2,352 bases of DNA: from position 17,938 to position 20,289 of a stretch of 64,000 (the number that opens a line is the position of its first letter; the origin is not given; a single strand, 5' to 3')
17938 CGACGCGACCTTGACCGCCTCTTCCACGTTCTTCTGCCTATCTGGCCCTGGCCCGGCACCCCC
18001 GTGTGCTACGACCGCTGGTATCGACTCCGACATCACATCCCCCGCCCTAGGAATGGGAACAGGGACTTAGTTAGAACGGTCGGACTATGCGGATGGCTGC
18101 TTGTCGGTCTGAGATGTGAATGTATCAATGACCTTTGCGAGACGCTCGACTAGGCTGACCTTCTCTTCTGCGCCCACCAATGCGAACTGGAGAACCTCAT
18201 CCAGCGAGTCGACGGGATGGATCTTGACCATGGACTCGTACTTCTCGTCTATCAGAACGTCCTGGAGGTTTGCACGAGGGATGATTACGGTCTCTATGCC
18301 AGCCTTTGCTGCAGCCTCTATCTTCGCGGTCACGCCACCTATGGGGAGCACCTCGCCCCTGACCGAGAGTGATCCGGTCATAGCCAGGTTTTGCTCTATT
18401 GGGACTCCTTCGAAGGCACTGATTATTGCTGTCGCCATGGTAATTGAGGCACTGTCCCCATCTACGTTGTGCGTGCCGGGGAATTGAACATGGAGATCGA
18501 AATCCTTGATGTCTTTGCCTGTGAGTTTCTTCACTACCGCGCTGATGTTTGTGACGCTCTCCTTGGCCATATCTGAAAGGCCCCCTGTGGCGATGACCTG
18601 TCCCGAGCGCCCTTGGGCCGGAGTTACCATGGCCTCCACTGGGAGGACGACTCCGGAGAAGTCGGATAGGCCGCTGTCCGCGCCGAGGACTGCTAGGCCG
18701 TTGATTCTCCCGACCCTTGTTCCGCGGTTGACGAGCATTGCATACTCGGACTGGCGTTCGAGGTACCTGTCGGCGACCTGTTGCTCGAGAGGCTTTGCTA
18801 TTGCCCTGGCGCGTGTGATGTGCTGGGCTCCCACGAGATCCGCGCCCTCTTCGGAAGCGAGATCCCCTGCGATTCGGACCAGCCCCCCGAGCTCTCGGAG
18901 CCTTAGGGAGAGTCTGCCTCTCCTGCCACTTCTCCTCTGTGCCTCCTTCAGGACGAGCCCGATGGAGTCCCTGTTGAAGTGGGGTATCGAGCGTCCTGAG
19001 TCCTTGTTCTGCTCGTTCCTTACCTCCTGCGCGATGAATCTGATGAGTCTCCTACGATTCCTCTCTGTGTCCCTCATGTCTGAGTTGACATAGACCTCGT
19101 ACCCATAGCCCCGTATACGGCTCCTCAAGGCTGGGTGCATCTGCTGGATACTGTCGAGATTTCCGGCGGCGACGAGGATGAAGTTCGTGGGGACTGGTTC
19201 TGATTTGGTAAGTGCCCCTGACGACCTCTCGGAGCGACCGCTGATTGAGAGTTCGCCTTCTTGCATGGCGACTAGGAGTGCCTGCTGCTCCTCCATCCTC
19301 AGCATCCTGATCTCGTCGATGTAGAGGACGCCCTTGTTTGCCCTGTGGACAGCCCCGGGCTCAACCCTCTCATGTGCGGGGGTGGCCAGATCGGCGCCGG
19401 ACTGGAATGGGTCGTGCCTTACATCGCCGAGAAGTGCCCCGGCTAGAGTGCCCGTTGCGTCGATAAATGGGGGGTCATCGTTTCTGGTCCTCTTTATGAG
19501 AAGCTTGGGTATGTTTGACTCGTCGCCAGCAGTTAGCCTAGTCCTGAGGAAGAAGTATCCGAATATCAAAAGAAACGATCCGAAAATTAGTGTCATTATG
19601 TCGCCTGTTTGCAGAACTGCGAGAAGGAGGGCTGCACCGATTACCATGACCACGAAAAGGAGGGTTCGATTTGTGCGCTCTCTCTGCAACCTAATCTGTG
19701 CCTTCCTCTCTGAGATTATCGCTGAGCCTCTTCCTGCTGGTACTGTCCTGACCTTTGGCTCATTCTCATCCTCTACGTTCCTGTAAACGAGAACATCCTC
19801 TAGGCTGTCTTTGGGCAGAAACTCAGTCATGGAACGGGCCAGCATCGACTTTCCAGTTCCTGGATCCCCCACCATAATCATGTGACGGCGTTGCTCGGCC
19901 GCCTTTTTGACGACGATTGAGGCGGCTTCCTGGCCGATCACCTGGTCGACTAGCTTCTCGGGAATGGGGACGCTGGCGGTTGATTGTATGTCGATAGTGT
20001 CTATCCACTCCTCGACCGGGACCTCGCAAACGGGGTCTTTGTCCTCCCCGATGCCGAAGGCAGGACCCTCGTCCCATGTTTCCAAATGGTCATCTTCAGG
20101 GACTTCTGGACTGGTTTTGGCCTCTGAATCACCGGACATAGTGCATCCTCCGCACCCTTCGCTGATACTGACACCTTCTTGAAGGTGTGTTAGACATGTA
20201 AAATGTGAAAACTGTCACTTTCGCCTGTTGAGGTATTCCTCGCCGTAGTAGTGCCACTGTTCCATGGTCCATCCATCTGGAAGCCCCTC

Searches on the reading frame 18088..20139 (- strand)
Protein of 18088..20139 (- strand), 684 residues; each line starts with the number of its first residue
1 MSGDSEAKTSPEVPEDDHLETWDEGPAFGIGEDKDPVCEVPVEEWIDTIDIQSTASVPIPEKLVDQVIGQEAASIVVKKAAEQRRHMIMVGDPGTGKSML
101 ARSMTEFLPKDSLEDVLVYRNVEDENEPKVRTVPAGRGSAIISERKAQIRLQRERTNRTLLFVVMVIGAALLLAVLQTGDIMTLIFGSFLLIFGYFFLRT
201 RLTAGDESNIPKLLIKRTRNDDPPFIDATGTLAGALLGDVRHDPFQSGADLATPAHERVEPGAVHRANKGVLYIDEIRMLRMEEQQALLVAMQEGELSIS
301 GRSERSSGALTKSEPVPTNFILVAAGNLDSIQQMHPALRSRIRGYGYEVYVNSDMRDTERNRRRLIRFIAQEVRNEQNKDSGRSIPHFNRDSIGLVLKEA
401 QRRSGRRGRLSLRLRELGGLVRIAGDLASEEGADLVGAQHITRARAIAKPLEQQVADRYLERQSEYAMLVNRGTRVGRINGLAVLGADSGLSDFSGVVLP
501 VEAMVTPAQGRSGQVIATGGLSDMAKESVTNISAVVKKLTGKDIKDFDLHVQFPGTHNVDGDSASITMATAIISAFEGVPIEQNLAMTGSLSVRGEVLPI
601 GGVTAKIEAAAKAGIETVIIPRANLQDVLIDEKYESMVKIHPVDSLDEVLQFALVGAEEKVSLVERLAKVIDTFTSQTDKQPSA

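Call 16: search_protein_families(library=pfam, proteins=[window:18088-20139:-], max_evalue=0.00001)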
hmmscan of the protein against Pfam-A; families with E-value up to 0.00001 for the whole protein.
window:18088-20139:- (684 aa): 8 families
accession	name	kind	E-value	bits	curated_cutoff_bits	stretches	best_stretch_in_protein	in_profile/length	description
PF05362.19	Lon_C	-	1e-35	123.6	21.1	1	471-655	22-204/205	Lon protease (S16) C-terminal proteolytic domain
PF01078.27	Mg_chelatase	-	3.8e-16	59.6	20.3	1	65-122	3-60/207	Magnesium chelatase, subunit ChlI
PF07728.20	AAA_5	-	5.3e-11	43.1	22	0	86-124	1-39/139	AAA domain (dynein-related subfamily)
PF00158.32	Sigma54_activat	-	6e-11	42.8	20.2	1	255-304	81-129/168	Sigma-54 interaction domain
PF00493.29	MCM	-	5.8e-09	35.8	23.3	0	259-300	112-153/224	MCM P-loop domain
PF20436.4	LonB_AAA-LID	-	6.4e-08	33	22.4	1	387-445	1-59/65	Archaeal LonB, AAA+ ATPase LID domain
PF13541.12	ChlI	-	9.4e-08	32.4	27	1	517-624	13-121/121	Subunit ChlI of Mg-chelatase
PF00004.35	AAA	-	7.4e-06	26.9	21.2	0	87-106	1-20/131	ATPase family associated with various cellular activities (AAA)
